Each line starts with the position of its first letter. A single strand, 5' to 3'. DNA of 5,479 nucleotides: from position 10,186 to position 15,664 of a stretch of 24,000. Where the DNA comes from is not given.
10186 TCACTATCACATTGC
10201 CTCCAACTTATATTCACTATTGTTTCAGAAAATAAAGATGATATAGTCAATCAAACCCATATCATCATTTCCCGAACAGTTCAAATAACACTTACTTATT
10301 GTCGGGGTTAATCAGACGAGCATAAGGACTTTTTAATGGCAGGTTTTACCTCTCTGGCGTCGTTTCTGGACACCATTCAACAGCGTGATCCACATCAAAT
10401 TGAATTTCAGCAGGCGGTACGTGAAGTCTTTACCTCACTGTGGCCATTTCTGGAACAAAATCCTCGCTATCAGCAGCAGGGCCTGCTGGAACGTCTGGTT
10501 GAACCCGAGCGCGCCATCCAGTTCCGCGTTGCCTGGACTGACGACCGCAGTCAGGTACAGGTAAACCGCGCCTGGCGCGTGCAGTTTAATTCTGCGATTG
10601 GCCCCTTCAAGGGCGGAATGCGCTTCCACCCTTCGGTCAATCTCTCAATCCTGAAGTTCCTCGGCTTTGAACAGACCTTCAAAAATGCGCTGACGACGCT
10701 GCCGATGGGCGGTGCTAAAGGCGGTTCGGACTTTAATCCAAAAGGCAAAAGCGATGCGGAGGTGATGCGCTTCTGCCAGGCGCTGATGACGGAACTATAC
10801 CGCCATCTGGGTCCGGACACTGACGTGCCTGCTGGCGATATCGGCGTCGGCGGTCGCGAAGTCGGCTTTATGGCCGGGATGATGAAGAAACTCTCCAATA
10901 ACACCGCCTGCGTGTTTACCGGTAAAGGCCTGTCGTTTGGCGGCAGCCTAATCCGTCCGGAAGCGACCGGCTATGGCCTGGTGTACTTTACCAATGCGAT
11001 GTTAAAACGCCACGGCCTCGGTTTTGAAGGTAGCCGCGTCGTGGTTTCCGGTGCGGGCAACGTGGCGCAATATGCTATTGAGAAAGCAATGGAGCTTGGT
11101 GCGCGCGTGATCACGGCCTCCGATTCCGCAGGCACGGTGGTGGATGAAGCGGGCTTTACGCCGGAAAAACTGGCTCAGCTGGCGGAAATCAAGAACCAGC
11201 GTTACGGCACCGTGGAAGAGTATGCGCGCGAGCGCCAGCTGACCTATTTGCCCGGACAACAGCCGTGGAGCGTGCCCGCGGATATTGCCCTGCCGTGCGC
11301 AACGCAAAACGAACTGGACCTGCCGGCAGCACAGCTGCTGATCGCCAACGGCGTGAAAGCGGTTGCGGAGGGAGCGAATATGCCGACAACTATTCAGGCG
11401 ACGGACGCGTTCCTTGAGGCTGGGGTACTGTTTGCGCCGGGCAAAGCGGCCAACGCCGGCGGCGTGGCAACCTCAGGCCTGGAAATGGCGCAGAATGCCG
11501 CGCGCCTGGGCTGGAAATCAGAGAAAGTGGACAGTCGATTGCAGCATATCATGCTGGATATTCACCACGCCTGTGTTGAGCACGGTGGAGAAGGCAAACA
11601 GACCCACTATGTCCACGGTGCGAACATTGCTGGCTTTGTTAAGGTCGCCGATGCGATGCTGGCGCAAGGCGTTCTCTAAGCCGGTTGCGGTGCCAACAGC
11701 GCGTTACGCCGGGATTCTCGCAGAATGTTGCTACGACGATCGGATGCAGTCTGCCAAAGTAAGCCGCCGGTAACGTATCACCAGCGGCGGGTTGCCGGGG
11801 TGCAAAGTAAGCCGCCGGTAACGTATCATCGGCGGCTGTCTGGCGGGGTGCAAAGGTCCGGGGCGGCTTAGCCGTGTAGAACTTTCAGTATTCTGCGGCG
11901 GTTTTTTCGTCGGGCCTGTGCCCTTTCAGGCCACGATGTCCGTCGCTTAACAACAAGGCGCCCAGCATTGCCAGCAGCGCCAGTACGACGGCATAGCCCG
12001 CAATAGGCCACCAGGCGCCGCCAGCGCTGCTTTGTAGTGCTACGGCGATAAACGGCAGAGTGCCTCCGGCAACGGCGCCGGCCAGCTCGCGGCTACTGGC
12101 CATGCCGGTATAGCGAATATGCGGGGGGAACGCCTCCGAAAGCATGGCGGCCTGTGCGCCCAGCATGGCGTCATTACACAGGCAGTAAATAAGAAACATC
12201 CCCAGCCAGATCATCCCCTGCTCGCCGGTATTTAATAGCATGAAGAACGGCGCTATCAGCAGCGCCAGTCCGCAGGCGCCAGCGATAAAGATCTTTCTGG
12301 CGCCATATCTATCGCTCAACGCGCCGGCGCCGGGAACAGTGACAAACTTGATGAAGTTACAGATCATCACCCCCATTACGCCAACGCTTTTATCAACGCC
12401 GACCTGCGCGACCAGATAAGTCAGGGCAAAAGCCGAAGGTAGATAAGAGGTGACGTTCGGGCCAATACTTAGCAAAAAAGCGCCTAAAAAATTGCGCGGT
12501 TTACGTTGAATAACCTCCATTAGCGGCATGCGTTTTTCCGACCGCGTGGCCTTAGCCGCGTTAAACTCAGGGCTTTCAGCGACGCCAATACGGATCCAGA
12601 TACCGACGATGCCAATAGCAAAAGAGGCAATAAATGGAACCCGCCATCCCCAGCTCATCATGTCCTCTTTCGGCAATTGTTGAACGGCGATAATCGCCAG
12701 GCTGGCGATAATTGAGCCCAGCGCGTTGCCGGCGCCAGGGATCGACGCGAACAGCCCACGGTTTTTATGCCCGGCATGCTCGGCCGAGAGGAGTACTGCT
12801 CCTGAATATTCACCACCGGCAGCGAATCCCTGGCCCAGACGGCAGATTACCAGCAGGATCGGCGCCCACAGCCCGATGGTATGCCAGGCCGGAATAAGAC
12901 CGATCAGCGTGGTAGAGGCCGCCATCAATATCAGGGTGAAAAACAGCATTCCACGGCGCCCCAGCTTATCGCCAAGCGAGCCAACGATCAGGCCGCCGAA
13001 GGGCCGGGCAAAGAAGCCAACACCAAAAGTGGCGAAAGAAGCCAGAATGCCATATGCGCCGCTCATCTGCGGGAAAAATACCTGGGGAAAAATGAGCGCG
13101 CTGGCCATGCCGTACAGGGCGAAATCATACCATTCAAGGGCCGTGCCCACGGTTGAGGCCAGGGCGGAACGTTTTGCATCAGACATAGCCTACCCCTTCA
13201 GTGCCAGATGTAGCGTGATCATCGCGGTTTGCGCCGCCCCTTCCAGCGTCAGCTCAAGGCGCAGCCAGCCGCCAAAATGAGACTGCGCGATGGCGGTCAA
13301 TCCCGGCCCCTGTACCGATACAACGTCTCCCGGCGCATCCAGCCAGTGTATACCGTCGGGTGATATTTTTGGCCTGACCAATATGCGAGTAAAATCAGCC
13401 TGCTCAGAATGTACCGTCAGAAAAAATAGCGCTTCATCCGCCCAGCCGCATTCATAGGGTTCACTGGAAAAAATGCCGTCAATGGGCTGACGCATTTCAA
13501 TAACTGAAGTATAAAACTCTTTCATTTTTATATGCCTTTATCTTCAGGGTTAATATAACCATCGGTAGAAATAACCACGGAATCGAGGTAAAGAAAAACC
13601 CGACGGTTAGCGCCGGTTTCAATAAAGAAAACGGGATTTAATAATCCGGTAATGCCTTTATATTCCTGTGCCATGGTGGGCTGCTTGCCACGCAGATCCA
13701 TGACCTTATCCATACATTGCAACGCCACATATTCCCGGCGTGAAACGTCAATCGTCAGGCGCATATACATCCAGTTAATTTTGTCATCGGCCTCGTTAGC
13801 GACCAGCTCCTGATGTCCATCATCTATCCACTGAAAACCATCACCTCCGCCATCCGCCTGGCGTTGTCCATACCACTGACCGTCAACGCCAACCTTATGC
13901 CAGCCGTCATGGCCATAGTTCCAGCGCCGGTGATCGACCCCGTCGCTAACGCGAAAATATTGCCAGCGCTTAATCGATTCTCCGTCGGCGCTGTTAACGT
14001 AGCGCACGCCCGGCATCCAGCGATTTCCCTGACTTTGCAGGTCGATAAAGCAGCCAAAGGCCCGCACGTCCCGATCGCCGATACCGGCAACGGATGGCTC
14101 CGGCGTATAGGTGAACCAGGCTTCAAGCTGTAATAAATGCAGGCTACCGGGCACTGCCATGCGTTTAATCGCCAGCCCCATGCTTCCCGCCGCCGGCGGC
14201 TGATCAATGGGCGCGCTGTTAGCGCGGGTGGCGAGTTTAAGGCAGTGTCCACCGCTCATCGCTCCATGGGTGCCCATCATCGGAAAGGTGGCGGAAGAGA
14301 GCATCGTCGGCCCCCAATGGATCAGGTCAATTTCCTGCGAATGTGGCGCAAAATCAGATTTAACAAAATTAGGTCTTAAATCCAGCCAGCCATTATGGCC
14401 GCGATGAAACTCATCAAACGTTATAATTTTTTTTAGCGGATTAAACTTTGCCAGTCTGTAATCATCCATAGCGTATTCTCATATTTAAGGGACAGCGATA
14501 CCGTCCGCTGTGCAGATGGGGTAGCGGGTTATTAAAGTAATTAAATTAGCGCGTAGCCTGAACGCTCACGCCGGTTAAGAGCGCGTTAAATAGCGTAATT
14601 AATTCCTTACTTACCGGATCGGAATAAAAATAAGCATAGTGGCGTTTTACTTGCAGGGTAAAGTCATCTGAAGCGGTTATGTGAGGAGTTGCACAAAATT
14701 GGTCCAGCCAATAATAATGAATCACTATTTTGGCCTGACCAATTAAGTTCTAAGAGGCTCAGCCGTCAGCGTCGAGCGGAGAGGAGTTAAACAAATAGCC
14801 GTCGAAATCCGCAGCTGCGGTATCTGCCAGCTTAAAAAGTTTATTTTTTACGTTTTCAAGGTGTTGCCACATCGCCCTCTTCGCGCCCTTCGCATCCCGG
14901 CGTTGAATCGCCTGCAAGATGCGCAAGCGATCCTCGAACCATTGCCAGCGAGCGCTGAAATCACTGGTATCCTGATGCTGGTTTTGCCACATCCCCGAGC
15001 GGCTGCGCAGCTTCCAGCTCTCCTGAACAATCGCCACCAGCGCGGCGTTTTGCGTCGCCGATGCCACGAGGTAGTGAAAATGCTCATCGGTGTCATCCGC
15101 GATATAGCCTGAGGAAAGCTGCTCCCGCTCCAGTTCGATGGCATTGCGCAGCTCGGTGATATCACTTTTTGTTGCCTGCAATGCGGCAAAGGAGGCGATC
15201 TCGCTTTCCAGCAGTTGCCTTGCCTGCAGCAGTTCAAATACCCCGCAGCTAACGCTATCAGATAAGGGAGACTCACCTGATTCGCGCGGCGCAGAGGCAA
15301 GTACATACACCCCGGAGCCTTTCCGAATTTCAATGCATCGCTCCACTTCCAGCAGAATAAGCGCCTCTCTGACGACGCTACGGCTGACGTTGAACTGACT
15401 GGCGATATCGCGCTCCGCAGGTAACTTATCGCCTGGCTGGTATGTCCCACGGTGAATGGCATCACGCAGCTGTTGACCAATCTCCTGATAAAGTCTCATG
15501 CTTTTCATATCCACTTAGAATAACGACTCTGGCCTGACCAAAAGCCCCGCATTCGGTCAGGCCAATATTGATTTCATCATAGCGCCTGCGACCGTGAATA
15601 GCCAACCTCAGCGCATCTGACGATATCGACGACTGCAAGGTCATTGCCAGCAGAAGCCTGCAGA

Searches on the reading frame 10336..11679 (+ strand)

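Call 4: search_protein_families(library=pfam, proteins=[window:10336-11679:+])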
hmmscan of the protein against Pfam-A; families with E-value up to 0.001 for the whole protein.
window:10336-11679:+ (447 aa): 2 families
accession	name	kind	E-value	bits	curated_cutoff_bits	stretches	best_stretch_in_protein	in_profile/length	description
PF00208.27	ELFV_dehydrog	-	1.3e-89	300.5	23.4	1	202-445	1-241/241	Glutamate/Leucine/Phenylalanine/Valine dehydrogenase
PF02812.23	ELFV_dehydrog_N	-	8.4e-50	168.2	25.3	1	57-184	1-128/129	Glu/Leu/Phe/Val dehydrogenase, dimerisation domain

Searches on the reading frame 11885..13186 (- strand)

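Call 4: search_protein_families(library=pfam, proteins=[window:11885-13186:-])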
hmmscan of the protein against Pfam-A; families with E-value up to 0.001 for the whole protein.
window:11885-13186:- (433 aa): 2 families
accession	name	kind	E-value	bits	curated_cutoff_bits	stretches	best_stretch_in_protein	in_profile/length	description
PF00083.30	Sugar_tr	-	6.5e-33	114.7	22.3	2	11-220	5-209/452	Sugar (and other) transporter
PF07690.21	MFS_1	-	3.8e-30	105.4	33.4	2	25-365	8-335/347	Major Facilitator Superfamily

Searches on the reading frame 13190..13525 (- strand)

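Call 4: search_protein_families(library=pfam, proteins=[window:13190-13525:-])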
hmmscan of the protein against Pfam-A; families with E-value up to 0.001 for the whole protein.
window:13190-13525:- (111 aa): 1 family
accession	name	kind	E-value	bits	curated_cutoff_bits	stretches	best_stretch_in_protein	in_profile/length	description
PF19912.4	DUF6385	-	0.00029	21.3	26.8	1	48-104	20-75/82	Domain of unknown function (DUF6385)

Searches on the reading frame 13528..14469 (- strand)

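Call 4: search_protein_families(library=pfam, proteins=[window:13528-14469:-])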
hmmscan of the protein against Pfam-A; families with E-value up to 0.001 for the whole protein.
window:13528-14469:- (313 aa): 1 family
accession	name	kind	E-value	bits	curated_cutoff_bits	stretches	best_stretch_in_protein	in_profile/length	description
PF20562.5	DUF6772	-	1.3e-96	323.6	27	1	2-303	7-283/284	Domain of unknown function (DUF6772)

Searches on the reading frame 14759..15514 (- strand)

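Call 52: search_protein_families(library=pfam, proteins=[window:14759-15514:-])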
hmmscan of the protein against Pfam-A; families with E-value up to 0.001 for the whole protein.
window:14759-15514:- (251 aa): 3 families
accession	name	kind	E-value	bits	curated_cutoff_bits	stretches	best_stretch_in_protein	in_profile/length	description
PF00392.27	GntR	-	4.5e-24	84.3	27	1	8-71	1-64/64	Bacterial regulatory proteins, gntR family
PF07729.17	FCD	-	9.7e-20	71.7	24.3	1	94-221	1-125/125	FCD domain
PF02082.26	Rrf2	-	0.00039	21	30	1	28-78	20-71/132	Iron-dependent Transcriptional regulator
